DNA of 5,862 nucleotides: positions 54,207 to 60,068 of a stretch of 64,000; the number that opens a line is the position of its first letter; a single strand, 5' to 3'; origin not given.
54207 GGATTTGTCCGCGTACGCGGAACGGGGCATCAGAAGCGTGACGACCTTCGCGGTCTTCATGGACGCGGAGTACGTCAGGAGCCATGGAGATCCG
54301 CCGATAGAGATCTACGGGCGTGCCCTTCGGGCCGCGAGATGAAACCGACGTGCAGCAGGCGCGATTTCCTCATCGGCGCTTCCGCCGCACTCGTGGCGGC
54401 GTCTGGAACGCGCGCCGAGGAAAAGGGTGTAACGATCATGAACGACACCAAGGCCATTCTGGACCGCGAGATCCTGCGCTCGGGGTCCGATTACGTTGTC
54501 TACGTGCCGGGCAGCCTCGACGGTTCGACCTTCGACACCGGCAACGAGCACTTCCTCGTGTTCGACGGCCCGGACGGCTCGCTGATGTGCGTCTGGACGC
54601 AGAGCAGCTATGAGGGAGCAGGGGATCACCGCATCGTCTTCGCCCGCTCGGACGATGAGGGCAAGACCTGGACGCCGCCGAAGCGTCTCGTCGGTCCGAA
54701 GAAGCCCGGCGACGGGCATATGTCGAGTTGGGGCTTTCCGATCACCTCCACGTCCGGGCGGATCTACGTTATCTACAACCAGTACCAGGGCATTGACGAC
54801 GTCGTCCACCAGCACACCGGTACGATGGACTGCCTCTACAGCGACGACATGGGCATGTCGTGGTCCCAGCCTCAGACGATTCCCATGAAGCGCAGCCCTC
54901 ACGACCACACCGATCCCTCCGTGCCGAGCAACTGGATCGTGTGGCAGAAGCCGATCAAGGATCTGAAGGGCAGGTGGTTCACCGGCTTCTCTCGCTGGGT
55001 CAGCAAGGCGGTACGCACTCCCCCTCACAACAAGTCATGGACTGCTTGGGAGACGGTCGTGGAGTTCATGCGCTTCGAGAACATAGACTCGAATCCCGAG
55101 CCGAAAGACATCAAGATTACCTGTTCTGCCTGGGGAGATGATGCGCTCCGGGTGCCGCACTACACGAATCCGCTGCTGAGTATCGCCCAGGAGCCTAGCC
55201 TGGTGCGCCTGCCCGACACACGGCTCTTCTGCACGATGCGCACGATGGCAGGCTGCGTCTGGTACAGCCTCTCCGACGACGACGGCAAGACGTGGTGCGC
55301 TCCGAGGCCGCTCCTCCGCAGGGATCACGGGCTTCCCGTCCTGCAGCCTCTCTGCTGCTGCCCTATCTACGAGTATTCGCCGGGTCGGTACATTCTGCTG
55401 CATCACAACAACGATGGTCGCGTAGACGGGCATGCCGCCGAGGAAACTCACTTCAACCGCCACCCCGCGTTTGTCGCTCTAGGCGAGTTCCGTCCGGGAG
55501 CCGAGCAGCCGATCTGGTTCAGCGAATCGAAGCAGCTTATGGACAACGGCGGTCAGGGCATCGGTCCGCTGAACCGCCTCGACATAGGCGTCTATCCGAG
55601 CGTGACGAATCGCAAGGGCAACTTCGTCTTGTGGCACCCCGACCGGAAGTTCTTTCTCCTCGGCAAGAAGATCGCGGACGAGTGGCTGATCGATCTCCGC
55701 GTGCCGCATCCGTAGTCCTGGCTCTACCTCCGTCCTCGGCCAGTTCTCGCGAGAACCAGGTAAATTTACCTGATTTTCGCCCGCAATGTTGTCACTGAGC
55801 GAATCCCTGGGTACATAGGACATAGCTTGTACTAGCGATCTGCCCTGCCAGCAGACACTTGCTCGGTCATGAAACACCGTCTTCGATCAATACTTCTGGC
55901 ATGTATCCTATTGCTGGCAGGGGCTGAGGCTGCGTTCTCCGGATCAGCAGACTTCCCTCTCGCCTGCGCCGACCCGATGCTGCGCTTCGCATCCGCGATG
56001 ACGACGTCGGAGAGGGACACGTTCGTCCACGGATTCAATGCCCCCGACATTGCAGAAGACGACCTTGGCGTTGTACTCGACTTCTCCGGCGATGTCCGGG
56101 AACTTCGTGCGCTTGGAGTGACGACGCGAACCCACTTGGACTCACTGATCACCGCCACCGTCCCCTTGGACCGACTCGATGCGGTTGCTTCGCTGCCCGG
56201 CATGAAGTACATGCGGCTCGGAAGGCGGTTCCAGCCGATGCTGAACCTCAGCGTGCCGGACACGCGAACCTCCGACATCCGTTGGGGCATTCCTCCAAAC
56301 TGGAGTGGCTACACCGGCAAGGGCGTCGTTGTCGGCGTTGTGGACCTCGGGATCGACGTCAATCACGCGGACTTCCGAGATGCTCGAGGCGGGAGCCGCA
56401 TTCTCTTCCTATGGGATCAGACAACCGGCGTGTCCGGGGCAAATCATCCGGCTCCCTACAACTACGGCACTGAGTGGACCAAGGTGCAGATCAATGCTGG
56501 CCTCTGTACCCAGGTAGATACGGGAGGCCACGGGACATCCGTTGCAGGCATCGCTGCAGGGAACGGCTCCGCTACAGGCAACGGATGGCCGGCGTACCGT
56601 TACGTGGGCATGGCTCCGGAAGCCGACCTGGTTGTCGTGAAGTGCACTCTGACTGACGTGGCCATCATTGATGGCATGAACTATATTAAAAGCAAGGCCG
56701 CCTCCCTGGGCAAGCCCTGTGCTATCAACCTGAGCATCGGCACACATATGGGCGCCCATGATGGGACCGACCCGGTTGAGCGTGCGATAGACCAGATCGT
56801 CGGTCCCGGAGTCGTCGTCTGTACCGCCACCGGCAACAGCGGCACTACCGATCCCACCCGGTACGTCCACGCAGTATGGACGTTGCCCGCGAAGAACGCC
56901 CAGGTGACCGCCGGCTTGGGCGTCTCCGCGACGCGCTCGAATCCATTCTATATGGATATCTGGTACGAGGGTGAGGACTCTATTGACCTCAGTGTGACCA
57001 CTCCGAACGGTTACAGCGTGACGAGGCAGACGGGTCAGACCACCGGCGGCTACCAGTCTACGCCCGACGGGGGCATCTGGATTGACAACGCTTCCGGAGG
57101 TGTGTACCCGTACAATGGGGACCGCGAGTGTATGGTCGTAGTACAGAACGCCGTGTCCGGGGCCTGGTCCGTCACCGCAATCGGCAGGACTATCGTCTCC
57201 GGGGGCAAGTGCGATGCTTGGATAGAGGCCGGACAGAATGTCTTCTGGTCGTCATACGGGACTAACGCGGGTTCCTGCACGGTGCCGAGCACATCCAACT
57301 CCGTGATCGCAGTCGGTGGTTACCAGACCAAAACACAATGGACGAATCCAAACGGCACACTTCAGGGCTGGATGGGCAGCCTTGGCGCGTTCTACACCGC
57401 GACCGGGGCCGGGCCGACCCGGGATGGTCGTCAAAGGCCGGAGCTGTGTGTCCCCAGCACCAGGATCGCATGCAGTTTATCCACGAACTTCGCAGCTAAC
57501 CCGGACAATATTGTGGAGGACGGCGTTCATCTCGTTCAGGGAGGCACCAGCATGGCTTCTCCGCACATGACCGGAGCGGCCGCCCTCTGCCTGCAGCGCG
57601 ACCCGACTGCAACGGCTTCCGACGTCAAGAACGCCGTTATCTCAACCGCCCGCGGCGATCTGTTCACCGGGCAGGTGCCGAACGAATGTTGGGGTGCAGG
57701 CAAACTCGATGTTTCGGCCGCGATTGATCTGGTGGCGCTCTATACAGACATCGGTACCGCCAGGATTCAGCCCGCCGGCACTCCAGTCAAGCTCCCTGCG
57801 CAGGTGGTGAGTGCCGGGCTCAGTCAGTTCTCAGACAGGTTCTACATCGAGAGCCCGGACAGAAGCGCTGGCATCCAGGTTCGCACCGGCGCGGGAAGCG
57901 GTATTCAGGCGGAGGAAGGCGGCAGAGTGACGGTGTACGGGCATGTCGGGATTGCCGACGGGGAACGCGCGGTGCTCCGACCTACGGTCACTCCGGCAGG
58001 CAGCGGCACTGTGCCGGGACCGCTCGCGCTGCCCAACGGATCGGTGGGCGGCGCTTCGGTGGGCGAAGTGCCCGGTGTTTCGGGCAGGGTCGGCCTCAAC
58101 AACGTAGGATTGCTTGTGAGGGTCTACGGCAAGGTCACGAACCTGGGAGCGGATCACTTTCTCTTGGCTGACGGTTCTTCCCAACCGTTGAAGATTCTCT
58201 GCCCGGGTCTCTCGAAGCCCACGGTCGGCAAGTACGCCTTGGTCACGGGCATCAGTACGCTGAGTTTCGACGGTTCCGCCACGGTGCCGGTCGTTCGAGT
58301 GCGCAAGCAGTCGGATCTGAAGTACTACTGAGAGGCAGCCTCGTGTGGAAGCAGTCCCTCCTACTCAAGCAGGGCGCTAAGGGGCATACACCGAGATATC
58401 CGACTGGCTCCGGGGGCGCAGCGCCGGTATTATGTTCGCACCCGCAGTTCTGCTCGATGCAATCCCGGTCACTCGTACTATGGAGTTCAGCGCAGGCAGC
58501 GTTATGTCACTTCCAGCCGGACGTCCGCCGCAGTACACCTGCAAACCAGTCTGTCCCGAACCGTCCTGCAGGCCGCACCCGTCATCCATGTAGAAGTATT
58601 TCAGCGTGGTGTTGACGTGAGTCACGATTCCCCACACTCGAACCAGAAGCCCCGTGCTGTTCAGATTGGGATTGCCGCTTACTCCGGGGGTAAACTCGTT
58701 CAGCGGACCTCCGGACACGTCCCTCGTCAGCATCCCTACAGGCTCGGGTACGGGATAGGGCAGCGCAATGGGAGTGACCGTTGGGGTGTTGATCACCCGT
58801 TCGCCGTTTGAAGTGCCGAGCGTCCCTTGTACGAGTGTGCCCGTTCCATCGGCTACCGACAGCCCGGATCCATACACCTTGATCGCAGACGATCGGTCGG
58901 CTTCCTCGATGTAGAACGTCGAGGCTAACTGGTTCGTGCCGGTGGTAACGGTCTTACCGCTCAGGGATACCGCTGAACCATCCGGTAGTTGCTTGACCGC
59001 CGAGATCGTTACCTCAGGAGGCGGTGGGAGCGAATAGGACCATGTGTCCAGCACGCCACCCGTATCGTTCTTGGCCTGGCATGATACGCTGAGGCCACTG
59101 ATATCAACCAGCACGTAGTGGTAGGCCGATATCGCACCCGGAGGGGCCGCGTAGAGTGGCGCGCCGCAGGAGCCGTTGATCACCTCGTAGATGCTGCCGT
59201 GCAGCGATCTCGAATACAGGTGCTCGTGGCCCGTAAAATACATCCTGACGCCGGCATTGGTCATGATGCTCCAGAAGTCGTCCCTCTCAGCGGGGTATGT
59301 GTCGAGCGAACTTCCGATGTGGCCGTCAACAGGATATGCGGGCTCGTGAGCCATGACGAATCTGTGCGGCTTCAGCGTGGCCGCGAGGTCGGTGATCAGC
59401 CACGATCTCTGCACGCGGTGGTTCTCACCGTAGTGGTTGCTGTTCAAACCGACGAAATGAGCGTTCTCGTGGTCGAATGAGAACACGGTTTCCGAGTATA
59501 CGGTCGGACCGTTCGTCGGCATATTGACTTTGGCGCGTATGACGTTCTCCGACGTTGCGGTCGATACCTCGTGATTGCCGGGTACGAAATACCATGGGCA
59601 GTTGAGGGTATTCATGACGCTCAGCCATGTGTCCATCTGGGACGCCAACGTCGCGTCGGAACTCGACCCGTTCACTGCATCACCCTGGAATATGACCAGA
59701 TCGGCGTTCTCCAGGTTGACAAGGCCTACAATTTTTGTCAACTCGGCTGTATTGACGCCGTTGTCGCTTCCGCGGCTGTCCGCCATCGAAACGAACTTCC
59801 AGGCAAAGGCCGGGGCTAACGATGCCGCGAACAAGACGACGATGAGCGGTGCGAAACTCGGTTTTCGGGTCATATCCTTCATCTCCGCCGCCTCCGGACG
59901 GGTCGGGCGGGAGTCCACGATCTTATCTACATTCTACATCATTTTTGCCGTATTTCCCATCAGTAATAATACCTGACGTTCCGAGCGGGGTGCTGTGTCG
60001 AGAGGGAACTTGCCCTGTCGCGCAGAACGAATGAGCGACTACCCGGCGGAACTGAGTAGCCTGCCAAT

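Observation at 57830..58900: Convergent S8 protease and metallophosphoesterase share a ~165-aa C-terminal domain of unknown family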

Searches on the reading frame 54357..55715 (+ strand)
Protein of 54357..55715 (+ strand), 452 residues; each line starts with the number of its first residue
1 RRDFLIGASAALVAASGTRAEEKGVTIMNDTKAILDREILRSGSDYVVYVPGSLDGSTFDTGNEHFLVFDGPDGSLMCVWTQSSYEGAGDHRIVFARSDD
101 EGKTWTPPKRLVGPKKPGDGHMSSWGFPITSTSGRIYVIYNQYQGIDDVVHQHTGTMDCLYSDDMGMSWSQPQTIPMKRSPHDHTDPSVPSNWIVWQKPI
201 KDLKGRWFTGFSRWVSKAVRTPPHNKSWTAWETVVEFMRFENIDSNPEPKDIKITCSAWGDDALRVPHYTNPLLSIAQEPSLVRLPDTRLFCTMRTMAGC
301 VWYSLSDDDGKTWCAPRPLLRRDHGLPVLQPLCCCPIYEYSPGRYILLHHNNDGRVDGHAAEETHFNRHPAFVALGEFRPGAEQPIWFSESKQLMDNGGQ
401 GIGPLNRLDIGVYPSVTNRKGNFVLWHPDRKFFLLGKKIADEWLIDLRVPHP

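Call 22: search_protein_families(library=pfam, proteins=[window:54357-55715:+], max_evalue=0.001)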
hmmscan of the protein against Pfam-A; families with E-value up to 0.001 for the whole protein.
window:54357-55715:+ (452 aa): 2 families
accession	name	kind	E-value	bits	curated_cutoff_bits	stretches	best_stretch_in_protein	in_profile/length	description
PF13088.12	BNR_2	-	2.4e-20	73.5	31.4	1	74-319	1-204/277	BNR repeat-like domain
PF02012.26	BNR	-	1.6e-06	27.7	27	0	97-106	2-11/12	BNR/Asp-box repeat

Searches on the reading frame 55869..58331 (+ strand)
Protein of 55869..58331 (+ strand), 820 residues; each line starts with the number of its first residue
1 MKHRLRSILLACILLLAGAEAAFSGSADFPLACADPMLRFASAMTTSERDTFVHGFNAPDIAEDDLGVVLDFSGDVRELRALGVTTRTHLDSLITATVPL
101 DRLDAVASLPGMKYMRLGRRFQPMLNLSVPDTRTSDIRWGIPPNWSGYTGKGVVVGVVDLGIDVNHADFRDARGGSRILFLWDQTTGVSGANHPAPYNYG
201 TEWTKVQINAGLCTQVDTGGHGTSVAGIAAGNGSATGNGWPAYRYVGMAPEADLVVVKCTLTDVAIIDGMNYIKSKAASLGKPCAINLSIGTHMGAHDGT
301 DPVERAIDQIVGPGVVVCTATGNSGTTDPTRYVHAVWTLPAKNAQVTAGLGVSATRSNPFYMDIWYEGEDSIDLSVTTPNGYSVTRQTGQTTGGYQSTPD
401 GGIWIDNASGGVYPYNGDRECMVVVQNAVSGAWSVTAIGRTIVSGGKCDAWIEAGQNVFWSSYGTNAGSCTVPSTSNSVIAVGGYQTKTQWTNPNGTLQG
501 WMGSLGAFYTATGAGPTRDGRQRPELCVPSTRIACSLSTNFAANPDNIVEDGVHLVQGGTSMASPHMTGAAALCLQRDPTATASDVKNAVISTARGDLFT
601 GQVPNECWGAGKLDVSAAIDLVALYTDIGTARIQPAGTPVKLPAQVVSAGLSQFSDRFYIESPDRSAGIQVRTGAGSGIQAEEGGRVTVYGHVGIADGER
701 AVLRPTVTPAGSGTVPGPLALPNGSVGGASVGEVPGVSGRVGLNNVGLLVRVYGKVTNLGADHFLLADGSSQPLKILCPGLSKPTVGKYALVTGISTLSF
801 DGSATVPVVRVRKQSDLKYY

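Call 4: search_protein_families(library=pfam, proteins=[window:55869-58328:+], max_evalue=1)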
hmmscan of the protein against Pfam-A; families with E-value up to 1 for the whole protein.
window:55869-58328:+ (820 aa): 1 family
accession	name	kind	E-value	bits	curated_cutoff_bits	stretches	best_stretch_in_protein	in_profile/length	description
PF00082.27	Peptidase_S8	-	5e-30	105.2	21.8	2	150-390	1-235/288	Subtilase family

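Call 6: search_protein_families(library=ncbifam, proteins=[window:55869-58328:+], max_evalue=1)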
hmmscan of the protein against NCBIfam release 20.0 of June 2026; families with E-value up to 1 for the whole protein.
window:55869-58328:+ (820 aa): 8 families
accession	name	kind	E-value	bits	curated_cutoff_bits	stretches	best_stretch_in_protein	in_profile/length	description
NF040809.1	germ_prot_CspBA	exception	3.4e-33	114.4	1250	2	148-453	649-948/1099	bifunctional germination protease/germinant receptor pseudoprotease CspBA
NF040808.2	CspC_non_triad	exception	2.5e-24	85.7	675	1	133-490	78-441/556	bile acid germinant receptor pseudoprotease CspC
TIGR03921.1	T7SS_mycosin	equivalog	1.5e-17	63.7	278.75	3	212-355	44-182/353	type VII secretion-associated serine protease mycosin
NF040553.1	SGO_0316_fam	subfamily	2.9e-14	51.8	1400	2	143-326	277-466/1486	SGO_0316/SGO_0317 family LPXTG-anchored serine peptidase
NF033595.1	denti_PrtP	equivalog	3.2e-08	32.6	300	2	147-234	186-263/606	dentilisin complex serine proteinase subunit PrtP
NF051851.1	AtpSerPepEprS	equivalog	3.5e-06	25.3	1700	1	546-618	289-362/988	autotransporter serine peptidase EprS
NF049966.1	QH_SP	equivalog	5.2e-05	22.7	165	1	539-594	159-211/219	subtilisin-like serine protease QhpE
TIGR03895.1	protease_PatA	subfamily_domain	0.001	17.9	421.05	1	556-624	158-230/606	PatA/PatG family cyanobactin maturation protease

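Call 65: find_encoding_contigs(protein=window:55869-58331:+, flank=2000, max_places=3)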
Protein window:55869-58331:+ (820 aa): no gene with exactly this product is on record in the collection.

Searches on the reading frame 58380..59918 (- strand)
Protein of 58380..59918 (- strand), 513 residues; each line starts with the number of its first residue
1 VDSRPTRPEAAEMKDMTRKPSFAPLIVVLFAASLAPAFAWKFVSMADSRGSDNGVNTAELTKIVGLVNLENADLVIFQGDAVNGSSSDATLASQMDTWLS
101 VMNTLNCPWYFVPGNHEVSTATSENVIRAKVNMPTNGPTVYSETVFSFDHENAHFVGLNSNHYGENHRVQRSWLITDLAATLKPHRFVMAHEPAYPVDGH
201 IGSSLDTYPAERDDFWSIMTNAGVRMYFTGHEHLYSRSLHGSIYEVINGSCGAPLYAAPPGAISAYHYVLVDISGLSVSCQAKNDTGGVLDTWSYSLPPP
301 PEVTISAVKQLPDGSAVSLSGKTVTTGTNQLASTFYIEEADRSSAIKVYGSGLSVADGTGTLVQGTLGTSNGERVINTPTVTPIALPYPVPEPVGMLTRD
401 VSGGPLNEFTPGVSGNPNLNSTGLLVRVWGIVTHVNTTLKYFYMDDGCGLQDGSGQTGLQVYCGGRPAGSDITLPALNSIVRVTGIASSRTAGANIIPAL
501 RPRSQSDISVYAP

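Call 4: search_protein_families(library=pfam, proteins=[window:58380-59918:-], max_evalue=1)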
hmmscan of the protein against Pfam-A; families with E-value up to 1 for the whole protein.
window:58380-59918:- (513 aa): 1 family
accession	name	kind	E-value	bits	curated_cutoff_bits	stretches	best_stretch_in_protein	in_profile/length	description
PF00149.33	Metallophos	-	3.3e-11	44.4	21.5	1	52-234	8-190/191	Calcineurin-like phosphoesterase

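Call 6: search_protein_families(library=ncbifam, proteins=[window:58380-59918:-], max_evalue=1)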
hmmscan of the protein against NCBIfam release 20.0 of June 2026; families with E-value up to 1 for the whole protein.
window:58380-59918:- (513 aa): 4 families
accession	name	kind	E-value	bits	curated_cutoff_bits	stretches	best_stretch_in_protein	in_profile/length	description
TIGR04123.1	P_estr_lig_assc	hypoth_equivalog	0.00069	19.1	150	1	56-124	49-116/207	ligase-associated DNA damage response endonuclease PdeM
TIGR00619.1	sbcd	subfamily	0.0042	16.9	77.65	1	58-122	26-91/252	exonuclease subunit SbcD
TIGR03729.1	acc_ester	subfamily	0.032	13.6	148.25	1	52-131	12-86/239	putative phosphoesterase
NF008359.0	PRK11148.1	equivalog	0.13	11.7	225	1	67-197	49-170/275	3',5'-cyclic-AMP phosphodiesterase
